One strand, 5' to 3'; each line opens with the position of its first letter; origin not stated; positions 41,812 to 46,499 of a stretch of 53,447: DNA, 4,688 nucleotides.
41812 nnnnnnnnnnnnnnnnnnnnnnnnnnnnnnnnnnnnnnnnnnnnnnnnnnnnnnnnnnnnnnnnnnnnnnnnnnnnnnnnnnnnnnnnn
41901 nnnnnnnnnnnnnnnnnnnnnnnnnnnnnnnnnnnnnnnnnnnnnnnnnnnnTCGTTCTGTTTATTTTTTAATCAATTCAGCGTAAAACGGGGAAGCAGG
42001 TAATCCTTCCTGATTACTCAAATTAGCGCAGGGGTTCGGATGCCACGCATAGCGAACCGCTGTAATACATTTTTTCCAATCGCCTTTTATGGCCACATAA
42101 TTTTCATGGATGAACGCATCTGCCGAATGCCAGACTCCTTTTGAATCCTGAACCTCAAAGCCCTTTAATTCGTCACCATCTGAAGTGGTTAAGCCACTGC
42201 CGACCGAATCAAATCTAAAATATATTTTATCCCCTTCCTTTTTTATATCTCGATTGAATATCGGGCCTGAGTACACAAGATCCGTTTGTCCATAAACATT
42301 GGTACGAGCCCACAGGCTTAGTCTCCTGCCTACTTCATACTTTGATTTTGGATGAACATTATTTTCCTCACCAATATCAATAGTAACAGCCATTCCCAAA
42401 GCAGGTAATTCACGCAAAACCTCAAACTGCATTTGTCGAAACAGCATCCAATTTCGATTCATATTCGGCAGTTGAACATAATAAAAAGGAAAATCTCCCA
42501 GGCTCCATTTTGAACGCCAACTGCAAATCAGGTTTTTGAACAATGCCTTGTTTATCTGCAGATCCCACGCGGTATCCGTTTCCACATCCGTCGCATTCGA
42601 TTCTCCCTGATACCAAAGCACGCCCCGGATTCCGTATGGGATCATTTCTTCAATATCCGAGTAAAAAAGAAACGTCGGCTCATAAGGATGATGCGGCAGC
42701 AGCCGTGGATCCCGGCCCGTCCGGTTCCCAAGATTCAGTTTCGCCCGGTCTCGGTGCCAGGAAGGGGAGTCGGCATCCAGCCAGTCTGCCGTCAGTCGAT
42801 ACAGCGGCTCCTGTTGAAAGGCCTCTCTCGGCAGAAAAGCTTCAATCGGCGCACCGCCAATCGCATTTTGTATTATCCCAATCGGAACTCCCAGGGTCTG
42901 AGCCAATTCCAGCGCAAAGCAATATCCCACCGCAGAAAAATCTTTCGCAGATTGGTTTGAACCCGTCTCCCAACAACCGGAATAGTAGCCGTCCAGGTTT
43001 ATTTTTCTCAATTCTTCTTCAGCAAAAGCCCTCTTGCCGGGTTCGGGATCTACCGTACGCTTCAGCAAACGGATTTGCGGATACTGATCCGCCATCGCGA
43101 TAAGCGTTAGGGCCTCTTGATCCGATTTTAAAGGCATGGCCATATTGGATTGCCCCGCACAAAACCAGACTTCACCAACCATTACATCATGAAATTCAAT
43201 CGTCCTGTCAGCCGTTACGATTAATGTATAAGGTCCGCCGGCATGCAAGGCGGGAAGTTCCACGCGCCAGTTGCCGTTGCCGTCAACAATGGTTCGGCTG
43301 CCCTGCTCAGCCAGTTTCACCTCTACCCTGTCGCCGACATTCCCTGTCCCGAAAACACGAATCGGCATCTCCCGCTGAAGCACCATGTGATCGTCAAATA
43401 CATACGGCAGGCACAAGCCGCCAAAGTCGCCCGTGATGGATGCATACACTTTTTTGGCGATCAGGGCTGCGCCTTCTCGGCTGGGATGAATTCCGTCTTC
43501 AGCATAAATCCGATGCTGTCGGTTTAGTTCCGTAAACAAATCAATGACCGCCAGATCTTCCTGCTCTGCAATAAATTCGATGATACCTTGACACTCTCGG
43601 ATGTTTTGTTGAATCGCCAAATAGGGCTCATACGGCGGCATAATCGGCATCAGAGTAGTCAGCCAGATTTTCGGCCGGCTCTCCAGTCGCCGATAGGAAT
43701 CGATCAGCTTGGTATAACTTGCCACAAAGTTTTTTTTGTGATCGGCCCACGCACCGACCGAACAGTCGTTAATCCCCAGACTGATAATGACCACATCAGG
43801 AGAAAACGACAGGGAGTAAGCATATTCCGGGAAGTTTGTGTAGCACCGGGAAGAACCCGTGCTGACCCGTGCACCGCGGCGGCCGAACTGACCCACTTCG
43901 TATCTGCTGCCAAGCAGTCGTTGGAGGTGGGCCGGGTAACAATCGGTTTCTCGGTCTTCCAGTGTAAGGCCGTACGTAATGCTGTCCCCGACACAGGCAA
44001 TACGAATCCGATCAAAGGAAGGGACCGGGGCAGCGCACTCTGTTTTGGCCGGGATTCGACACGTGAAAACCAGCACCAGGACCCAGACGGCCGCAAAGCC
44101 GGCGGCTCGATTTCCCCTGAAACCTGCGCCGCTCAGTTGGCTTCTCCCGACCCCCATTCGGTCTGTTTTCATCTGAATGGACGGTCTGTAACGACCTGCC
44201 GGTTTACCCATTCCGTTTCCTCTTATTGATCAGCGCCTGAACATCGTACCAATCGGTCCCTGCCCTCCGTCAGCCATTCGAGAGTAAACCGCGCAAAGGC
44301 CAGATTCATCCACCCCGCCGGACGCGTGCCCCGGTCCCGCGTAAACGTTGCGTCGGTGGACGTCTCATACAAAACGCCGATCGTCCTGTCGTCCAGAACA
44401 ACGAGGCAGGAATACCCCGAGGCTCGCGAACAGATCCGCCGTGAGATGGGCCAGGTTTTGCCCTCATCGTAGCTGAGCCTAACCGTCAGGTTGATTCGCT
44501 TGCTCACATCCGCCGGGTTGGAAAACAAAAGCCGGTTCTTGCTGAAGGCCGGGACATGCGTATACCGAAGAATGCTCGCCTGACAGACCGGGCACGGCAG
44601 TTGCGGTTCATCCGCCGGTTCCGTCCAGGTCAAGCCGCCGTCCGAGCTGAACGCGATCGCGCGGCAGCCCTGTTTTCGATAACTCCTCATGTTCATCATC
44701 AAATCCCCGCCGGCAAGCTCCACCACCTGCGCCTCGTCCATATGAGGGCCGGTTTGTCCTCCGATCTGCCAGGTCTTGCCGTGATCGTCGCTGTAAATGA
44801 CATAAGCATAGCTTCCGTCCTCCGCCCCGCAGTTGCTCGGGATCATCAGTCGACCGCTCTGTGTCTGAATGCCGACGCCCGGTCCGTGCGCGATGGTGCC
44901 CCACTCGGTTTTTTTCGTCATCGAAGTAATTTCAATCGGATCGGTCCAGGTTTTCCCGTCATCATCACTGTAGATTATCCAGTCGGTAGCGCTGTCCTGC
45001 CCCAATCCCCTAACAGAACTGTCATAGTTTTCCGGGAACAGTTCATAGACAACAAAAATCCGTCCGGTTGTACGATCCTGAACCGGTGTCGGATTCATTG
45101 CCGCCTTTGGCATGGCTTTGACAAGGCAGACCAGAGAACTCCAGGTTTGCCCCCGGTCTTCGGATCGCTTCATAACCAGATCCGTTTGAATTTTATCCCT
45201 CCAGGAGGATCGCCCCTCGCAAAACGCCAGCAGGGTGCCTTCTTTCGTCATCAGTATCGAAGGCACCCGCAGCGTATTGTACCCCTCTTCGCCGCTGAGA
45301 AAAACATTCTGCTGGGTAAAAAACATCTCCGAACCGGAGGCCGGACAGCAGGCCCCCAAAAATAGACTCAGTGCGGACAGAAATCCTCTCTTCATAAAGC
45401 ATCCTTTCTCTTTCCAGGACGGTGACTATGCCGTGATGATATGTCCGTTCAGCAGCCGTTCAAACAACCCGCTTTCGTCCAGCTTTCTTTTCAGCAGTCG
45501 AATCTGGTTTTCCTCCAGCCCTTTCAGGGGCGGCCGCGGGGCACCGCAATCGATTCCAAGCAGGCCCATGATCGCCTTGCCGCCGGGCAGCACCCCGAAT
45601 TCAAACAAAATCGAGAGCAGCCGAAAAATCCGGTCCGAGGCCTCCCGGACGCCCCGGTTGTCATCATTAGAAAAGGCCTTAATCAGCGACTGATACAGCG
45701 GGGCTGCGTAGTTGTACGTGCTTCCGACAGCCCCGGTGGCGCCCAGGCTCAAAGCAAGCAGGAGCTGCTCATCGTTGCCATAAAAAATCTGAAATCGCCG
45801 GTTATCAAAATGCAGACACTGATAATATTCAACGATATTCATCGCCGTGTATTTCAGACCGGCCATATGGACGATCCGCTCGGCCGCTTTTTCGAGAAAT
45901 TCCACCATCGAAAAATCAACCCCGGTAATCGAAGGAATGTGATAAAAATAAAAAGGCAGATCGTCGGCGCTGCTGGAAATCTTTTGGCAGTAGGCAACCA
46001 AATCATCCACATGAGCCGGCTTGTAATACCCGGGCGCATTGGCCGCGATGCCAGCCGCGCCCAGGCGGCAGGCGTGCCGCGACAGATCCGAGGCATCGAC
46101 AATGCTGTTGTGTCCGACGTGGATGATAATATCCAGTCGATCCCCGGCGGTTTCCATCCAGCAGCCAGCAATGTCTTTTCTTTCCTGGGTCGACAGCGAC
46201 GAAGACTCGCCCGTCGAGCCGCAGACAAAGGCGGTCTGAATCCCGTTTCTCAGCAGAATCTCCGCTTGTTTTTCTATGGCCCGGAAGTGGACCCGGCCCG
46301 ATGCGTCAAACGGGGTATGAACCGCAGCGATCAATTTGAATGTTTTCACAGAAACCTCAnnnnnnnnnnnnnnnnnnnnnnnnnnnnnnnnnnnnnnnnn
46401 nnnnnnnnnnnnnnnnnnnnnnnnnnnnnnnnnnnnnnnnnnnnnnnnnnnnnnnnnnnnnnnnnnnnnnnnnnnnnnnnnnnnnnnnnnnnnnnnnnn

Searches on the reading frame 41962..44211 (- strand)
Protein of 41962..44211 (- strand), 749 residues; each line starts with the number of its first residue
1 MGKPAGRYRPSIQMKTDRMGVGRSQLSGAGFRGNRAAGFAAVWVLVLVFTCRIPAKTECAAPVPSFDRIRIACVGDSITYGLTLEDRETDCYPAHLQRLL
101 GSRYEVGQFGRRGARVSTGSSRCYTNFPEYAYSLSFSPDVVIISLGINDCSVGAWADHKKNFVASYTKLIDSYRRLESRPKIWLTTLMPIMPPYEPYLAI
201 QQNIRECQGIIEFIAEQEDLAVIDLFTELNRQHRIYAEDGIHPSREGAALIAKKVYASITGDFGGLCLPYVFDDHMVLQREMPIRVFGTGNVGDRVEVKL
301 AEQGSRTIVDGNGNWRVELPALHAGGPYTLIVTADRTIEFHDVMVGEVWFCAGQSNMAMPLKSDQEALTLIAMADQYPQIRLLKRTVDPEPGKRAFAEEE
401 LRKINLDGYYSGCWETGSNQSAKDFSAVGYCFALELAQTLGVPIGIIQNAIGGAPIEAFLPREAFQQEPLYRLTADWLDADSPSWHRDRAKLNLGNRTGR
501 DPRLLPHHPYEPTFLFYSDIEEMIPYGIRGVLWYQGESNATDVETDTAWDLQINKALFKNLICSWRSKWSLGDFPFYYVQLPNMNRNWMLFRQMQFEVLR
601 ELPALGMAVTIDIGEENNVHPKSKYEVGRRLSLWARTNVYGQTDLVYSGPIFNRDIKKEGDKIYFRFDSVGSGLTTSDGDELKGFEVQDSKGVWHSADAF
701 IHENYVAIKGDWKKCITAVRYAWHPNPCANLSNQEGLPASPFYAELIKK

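Call 17: search_protein_families(library=pfam, proteins=[window:41962-44211:-], max_evalue=0.01)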
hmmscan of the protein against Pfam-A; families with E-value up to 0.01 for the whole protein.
window:41962-44211:- (749 aa): 4 families
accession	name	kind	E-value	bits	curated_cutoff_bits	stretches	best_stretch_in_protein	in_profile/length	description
PF13472.12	Lipase_GDSL_2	-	6e-23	82.7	32.9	1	73-250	1-178/178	GDSL-like Lipase/Acylhydrolase family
PF03629.24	SASA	-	4.7e-15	56.2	24.8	2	527-631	119-220/226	Carbohydrate esterase, sialic acid-specific acetylesterase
PF00657.28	Lipase_GDSL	-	9e-14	52.6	23.6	1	71-255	1-208/208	GDSL-like Lipase/Acylhydrolase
PF04311.20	DUF459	-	0.00041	20.2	27.2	0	71-256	2-195/197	Protein of unknown function (DUF459)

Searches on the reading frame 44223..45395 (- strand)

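Call 17: search_protein_families(library=pfam, proteins=[window:44223-45395:-], max_evalue=0.01)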
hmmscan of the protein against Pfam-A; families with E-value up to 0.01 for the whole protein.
window:44223-45395:- (390 aa): 6 families
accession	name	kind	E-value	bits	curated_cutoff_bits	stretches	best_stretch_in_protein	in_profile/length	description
PF13088.12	BNR_2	-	3.2e-33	115.7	31.4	1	53-336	1-272/277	BNR repeat-like domain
PF13859.12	BNR_3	-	6.4e-20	72.2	27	1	44-260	1-213/308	BNR repeat-like domain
PF24316.1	Tli3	-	8.4e-12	46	27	0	188-214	76-100/129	T6SS Tli3 immunity protein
PF02012.26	BNR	-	4.9e-10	38.3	27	0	200-210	1-11/12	BNR/Asp-box repeat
PF15902.12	Sortilin-Vps10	-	0.0018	17.6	33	0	72-166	44-122/446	Sortilin, neurotensin receptor 3,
PF13810.12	DUF4185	-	0.0027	17.4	39.5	0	195-215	125-145/309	Domain of unknown function (DUF4185)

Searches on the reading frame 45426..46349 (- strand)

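Call 17: search_protein_families(library=pfam, proteins=[window:45426-46349:-], max_evalue=0.01)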
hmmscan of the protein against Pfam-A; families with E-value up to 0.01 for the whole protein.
window:45426-46349:- (307 aa): 1 family
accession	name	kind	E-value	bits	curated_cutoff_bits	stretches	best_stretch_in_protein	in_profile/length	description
PF00701.28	DHDPS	-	3e-53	180.9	22.1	1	5-290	4-286/289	Dihydrodipicolinate synthetase family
